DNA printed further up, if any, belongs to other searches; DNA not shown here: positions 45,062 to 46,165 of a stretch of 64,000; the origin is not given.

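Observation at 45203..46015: PA28/REG-like 11S proteasome activator with a non-canonical C-terminus, and a poly(A) signal fused to its start codon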

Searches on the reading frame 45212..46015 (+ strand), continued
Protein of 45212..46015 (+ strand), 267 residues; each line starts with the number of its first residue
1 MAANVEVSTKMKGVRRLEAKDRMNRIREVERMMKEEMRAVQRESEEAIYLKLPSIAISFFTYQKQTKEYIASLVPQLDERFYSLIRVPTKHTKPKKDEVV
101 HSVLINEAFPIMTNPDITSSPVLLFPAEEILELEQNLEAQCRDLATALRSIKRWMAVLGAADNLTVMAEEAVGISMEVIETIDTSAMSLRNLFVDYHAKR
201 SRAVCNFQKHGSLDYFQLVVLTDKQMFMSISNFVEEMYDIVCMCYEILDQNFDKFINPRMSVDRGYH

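Call 42: find_encoding_contigs(protein=P0012, flank=3000, max_places=4)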
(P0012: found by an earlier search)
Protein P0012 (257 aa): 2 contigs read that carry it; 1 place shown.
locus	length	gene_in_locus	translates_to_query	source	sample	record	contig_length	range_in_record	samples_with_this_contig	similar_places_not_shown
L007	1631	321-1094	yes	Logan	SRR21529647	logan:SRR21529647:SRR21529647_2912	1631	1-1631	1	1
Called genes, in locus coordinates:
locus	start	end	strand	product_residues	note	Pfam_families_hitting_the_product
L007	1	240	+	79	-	?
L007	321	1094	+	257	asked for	PF02252:PA28_C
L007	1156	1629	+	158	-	?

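Call 43: find_encoding_contigs(protein=P0013, flank=3000, max_places=4)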
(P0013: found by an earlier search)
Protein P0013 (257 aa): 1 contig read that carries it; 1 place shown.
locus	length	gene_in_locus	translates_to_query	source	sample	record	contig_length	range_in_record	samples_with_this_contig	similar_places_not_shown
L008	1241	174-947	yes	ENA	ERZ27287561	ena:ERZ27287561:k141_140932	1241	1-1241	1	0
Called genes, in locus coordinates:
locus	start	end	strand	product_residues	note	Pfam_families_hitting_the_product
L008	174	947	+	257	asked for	PF02252:PA28_C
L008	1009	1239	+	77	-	?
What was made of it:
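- Tried and rejected: Fetched short Logan and ENA contigs encoding the 257-aa form, hoping they were transcript ends (calls 42, 43).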

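Call 49: list_cluster_members(proteins=[P0019, P0020, P0021, P0022, P0025])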
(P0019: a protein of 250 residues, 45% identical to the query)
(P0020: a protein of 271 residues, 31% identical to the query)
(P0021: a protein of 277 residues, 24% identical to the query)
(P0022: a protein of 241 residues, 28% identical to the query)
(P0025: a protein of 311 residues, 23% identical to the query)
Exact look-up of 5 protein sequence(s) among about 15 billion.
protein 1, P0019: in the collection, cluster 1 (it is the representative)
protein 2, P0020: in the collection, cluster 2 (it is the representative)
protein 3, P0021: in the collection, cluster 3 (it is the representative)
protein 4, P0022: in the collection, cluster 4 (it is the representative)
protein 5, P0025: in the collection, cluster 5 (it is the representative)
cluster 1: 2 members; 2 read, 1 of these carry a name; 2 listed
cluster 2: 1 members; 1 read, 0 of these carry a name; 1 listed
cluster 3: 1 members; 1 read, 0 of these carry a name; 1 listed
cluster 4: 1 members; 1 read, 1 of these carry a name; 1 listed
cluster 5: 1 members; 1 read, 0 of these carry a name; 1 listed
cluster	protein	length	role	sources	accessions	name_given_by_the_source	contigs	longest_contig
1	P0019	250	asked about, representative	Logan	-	-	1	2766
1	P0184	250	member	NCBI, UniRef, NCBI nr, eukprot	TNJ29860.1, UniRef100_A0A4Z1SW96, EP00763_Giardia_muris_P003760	Proteasome activator pa28 beta subunit [Giardia muris] | Proteasome activator pa28 beta subunit n=1 Tax=Giardia muris TaxID=5742 ... | TNJ29860.1 Proteasome activator pa28 beta subunit [Giardia muris]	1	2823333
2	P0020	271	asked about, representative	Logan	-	-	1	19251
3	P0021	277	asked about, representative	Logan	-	-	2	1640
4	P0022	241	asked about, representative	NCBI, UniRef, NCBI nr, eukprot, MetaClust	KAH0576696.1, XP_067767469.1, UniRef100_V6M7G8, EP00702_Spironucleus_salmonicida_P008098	Proteasome activator pa28 beta subunit [Spironucleus salmonicida] | Proteasome activator pa28 beta subunit n=1 Tax=Spironucleus salmonicida TaxID=348837 ... | EST49389.1 Proteasome activator pa28 beta subunit [Spironucleus salmonicida]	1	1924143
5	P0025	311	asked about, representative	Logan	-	-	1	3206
